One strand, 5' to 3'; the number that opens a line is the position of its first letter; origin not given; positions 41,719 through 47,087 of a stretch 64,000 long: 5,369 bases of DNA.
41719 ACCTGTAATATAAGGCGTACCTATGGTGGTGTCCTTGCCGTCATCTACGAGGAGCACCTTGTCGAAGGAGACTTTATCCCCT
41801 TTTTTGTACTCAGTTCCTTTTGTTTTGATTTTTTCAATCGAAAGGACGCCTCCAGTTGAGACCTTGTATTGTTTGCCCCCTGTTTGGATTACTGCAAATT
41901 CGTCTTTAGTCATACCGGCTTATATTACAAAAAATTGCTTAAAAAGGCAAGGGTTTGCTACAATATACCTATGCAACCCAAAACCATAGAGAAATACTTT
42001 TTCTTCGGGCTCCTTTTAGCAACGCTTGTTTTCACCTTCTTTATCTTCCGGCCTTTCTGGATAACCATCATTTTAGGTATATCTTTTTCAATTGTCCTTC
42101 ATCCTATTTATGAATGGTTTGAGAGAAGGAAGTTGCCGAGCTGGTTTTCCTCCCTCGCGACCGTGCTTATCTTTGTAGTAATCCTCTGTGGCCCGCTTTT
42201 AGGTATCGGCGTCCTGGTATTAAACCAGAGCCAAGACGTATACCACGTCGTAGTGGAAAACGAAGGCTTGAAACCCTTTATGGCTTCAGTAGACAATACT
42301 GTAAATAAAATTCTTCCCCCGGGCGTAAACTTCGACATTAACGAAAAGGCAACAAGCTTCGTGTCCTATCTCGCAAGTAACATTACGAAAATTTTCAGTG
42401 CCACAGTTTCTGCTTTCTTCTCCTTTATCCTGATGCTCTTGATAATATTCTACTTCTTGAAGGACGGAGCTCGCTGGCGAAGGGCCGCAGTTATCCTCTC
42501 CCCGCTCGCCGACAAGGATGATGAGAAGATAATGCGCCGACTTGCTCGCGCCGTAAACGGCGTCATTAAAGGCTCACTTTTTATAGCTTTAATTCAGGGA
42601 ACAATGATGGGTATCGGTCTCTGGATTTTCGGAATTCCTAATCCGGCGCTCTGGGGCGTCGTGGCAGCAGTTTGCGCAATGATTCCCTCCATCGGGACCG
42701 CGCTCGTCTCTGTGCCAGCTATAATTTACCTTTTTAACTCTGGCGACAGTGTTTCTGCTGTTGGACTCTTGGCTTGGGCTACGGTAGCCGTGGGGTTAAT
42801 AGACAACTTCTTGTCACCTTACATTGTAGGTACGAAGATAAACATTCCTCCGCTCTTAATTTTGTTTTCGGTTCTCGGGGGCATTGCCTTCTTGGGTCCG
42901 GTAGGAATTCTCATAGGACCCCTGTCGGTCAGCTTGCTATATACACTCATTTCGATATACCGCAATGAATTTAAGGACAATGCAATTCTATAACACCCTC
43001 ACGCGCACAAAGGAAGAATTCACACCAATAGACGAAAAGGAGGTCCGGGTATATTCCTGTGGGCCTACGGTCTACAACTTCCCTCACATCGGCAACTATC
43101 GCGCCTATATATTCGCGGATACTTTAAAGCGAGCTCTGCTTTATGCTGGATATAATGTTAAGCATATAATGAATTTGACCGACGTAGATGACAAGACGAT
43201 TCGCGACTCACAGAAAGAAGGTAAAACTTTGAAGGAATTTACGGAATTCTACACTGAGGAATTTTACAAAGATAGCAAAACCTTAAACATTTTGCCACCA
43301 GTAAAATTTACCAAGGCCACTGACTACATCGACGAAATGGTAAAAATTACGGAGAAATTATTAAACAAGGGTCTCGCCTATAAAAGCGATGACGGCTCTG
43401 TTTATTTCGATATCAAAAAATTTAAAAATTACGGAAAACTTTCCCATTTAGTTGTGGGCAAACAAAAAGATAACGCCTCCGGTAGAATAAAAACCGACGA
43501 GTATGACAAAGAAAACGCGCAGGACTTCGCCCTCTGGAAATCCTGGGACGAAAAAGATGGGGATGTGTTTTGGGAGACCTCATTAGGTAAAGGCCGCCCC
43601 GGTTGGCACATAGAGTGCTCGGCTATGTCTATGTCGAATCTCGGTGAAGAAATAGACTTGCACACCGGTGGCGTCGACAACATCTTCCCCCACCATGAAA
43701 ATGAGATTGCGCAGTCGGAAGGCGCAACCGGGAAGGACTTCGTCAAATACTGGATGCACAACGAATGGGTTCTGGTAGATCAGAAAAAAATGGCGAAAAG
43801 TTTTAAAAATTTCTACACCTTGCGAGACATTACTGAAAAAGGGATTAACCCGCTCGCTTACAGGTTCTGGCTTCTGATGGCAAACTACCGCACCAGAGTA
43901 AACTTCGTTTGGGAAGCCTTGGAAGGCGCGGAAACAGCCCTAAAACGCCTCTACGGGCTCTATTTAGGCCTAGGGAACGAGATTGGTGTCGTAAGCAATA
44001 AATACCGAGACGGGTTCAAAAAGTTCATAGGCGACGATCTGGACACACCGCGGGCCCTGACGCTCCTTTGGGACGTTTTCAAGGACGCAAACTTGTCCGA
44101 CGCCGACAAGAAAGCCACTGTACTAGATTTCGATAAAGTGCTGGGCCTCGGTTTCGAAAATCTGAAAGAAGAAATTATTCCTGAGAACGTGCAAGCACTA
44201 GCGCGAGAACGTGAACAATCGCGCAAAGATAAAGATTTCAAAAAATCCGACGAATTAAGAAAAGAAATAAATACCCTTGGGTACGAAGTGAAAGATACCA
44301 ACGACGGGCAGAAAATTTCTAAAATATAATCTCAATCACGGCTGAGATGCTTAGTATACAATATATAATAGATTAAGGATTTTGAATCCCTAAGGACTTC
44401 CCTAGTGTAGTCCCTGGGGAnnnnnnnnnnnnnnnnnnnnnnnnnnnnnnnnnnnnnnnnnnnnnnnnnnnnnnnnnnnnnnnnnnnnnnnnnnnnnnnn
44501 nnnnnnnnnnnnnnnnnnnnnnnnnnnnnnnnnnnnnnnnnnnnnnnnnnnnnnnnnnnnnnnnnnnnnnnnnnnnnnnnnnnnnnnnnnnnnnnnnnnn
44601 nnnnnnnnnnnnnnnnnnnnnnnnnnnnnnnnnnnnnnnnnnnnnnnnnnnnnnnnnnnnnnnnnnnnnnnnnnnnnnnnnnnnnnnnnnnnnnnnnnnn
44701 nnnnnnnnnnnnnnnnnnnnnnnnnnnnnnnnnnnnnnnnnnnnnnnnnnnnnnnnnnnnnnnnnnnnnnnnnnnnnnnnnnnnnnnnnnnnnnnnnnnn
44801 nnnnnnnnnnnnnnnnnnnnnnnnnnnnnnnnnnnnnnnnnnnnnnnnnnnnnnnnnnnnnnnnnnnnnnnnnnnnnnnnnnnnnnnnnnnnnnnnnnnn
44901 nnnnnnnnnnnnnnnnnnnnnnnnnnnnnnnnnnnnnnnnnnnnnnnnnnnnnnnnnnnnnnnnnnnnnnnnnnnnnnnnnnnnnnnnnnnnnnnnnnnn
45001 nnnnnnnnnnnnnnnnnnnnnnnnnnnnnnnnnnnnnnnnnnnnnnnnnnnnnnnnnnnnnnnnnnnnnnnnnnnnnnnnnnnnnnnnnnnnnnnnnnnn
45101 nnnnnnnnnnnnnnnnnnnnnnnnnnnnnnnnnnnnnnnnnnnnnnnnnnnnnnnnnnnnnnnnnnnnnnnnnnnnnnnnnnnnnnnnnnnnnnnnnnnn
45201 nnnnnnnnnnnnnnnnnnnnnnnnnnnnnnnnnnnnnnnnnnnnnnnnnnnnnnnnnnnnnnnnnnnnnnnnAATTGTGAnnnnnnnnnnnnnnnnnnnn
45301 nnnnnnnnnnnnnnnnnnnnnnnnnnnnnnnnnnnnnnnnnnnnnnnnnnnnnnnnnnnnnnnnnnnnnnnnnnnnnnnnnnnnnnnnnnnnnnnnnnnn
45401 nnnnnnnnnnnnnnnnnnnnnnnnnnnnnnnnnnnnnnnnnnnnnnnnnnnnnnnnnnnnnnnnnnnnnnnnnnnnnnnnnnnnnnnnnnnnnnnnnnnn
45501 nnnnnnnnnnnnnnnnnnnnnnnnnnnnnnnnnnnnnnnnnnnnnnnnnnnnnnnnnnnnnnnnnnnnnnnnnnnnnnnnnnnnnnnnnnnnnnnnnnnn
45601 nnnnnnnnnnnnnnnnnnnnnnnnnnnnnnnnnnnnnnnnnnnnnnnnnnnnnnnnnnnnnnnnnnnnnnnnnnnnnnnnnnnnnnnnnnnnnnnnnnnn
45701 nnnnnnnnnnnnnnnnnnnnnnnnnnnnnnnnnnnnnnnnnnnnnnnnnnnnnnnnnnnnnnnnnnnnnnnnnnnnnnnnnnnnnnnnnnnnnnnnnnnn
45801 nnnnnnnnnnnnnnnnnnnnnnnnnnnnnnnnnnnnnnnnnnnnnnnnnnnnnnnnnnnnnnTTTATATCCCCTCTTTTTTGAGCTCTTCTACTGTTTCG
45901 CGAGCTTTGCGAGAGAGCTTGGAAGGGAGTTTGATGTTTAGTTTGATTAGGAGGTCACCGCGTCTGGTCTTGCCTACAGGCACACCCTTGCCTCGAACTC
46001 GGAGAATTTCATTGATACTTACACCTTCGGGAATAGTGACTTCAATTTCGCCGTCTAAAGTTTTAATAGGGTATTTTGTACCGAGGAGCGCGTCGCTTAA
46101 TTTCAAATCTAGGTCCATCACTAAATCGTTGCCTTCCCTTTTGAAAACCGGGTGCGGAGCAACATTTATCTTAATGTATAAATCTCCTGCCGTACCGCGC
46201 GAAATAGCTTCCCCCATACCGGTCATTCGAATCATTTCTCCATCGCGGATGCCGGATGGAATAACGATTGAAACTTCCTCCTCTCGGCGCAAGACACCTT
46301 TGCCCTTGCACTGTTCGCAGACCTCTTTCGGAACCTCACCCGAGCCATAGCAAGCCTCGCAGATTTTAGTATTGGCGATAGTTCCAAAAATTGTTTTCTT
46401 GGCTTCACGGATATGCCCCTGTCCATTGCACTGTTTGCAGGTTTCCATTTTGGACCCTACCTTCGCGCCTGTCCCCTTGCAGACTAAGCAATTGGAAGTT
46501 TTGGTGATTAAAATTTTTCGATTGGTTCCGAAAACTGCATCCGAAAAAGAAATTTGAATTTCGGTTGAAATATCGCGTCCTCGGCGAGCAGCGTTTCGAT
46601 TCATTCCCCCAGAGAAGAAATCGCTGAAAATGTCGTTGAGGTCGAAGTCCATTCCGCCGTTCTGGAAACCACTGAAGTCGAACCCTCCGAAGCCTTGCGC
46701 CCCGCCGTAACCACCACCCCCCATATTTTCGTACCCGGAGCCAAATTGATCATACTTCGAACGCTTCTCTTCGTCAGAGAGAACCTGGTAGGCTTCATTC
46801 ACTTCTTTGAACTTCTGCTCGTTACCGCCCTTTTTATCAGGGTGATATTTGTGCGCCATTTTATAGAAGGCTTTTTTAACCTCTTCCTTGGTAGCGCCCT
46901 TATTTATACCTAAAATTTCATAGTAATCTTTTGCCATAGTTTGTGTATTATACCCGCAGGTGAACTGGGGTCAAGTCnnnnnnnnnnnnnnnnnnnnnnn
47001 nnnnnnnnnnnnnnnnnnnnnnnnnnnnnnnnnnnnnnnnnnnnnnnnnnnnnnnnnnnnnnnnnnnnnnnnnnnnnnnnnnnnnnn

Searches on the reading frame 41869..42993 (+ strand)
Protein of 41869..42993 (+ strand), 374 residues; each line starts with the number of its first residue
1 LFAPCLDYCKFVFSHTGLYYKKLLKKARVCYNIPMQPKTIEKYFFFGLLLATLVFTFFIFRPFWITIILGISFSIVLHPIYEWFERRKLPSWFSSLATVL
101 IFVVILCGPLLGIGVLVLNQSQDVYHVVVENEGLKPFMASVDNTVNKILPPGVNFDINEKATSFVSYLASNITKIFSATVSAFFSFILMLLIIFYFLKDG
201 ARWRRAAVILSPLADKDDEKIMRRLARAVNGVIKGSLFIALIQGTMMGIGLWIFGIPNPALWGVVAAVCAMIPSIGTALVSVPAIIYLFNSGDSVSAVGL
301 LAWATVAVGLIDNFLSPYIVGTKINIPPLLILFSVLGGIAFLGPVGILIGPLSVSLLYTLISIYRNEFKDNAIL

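Call 16: search_protein_families(library=pfam, proteins=[window:41869-42993:+], max_evalue=0.001)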
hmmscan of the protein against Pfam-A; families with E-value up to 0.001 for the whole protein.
window:41869-42993:+ (374 aa): 1 family
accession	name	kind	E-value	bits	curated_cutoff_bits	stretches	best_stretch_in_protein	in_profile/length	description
PF01594.21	AI-2E_transport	-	4.9e-56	190.7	34.3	1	45-364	4-326/327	AI-2E family transporter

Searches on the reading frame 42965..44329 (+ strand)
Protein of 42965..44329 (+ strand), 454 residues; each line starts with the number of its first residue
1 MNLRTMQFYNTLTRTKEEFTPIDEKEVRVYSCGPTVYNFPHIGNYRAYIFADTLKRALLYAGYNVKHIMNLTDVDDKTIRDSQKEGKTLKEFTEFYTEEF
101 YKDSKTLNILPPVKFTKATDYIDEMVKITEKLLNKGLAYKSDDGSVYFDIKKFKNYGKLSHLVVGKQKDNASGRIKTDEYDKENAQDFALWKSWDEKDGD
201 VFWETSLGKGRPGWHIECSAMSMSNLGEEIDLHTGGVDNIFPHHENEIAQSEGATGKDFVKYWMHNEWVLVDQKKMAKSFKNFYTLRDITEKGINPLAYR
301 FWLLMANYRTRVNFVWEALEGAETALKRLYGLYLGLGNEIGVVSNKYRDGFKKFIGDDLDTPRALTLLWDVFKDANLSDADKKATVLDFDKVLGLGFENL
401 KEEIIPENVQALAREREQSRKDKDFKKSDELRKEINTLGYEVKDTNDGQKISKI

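Call 16: search_protein_families(library=pfam, proteins=[window:42965-44329:+], max_evalue=0.001)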
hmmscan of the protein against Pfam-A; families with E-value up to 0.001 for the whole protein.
window:42965-44329:+ (454 aa): 5 families
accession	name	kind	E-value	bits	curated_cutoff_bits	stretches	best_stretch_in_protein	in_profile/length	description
PF01406.26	tRNA-synt_1e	-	1.8e-106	356.3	27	1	19-322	2-299/301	tRNA synthetases class I (C) catalytic domain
PF09334.17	tRNA-synt_1g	-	2.9e-09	36.6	20.1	1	38-147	12-122/391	tRNA synthetases class I (M)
PF23493.1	CysS_C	-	6.3e-09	36.3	23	1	405-450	4-49/51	Cysteinyl-tRNA ligase anticodon binding domain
PF00749.27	tRNA-synt_1c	-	5e-05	22.8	23.4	1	94-143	50-99/314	tRNA synthetases class I (E and Q), catalytic domain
PF01921.24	tRNA-synt_1f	-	0.00014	21.4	27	0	20-76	19-72/360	tRNA synthetases class I (K)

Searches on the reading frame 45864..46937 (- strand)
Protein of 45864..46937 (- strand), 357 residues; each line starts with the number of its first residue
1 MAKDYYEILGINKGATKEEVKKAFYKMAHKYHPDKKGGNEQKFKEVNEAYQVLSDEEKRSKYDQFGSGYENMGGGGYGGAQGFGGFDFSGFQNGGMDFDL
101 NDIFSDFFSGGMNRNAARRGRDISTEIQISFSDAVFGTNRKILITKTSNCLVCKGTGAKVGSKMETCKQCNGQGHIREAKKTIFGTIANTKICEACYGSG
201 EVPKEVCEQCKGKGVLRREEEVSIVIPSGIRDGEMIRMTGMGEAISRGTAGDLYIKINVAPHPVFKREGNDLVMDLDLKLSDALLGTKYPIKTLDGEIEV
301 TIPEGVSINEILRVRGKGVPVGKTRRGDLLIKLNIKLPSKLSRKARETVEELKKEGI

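Call 16: search_protein_families(library=pfam, proteins=[window:45864-46937:-], max_evalue=0.001)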
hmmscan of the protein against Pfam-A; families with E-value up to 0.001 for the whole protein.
window:45864-46937:- (357 aa): 3 families
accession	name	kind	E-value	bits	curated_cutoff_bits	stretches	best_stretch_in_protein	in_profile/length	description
PF01556.23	DnaJ_C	-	1.4e-43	149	26.6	1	124-338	2-152/152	DnaJ C terminal domain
PF00226.36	DnaJ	-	6.3e-25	87.5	27.8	1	4-63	1-63/63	DnaJ domain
PF00684.25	DnaJ_CXXCXGXG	-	2.2e-13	50.7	32.7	1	150-214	1-65/65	DnaJ central domain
